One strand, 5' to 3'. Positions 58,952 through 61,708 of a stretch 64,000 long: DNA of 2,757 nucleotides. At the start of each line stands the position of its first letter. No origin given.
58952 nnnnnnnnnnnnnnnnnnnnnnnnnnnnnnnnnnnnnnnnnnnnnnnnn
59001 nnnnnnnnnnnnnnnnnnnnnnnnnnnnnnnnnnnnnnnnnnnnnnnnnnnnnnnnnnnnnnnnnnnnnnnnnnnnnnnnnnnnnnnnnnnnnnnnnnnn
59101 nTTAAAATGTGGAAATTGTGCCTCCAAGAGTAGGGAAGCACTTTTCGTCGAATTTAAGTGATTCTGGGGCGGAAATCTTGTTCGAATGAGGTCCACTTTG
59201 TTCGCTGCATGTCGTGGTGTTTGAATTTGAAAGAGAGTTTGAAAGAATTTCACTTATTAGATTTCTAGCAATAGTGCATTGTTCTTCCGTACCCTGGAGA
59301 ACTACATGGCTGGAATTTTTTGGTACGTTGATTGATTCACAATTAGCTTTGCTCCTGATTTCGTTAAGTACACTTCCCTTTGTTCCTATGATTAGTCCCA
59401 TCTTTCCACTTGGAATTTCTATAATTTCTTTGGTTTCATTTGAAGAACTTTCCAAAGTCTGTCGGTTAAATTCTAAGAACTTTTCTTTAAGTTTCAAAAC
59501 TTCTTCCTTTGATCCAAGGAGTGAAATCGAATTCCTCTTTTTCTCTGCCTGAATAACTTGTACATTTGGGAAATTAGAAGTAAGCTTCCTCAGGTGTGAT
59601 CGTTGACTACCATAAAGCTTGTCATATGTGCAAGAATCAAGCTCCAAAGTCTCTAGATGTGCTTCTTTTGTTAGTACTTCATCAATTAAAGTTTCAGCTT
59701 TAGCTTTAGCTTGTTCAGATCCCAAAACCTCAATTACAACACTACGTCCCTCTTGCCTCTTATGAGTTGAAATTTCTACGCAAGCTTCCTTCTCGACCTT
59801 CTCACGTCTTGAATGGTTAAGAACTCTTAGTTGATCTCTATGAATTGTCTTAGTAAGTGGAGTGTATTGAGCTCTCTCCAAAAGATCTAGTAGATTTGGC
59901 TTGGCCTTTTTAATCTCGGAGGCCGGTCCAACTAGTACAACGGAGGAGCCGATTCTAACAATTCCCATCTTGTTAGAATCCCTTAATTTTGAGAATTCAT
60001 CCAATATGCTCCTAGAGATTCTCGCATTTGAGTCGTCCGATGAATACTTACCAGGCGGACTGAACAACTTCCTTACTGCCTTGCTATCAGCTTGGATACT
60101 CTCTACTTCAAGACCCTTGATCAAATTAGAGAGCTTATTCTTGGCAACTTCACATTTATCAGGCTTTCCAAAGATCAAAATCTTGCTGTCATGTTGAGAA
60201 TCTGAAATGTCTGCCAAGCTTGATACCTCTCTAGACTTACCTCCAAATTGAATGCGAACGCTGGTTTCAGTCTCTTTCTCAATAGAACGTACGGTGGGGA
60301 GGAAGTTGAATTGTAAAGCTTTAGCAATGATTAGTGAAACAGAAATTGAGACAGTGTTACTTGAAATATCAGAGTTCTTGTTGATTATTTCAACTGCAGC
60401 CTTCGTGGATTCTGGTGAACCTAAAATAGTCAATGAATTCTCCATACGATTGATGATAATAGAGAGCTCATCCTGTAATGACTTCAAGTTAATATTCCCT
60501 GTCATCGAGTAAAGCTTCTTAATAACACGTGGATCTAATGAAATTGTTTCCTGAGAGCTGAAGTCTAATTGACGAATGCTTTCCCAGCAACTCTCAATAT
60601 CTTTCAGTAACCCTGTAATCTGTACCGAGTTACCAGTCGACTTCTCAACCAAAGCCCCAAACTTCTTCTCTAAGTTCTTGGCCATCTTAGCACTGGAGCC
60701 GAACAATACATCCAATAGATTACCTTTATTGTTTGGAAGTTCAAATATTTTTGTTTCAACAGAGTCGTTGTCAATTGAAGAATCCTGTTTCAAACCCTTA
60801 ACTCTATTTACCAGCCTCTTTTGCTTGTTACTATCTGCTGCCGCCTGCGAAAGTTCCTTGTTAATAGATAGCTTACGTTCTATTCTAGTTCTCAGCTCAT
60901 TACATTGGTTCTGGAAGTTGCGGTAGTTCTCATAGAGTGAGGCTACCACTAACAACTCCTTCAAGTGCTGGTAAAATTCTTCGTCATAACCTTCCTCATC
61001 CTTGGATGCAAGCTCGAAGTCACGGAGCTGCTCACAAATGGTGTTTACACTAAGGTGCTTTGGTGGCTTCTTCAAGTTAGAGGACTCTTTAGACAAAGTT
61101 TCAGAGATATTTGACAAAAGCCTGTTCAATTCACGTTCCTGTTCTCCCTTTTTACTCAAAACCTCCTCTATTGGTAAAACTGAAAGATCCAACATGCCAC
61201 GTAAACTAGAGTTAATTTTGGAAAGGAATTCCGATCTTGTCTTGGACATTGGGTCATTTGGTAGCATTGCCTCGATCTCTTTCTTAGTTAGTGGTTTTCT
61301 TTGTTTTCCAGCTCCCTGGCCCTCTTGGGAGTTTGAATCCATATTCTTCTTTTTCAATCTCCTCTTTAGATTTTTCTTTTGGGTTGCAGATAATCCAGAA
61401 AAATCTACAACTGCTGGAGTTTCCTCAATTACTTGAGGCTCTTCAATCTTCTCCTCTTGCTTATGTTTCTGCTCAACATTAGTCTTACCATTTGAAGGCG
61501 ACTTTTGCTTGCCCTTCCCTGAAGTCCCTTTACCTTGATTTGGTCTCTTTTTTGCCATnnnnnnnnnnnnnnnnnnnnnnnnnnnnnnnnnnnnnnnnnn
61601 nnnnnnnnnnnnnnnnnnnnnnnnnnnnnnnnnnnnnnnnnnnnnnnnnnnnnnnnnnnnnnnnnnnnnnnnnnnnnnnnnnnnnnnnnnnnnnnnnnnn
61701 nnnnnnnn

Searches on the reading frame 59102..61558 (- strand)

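Call 56: search_protein_families(library=pfam, proteins=[window:59102-61558:-], max_evalue=0.001)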
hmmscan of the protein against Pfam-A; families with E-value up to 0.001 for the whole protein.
window:59102-61558:- (818 aa): 4 families
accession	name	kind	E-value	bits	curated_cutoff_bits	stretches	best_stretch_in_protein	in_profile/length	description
PF00013.35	KH_1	-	1e-18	67.2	21.5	1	711-769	2-65/66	KH domain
PF24471.1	KH_DEAH11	-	8.3e-06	25.8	27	0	343-394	12-65/70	DEAH11-like, KH-domain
PF24641.1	KH_DEAH11_2nd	-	3.5e-05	23.9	27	0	340-389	9-60/75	DEAH11 eukaryotic type KH-domain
PF23248.1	KH_PARP14_2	-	0.00023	21.3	27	0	539-564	38-63/72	PARP14, second type I KH domain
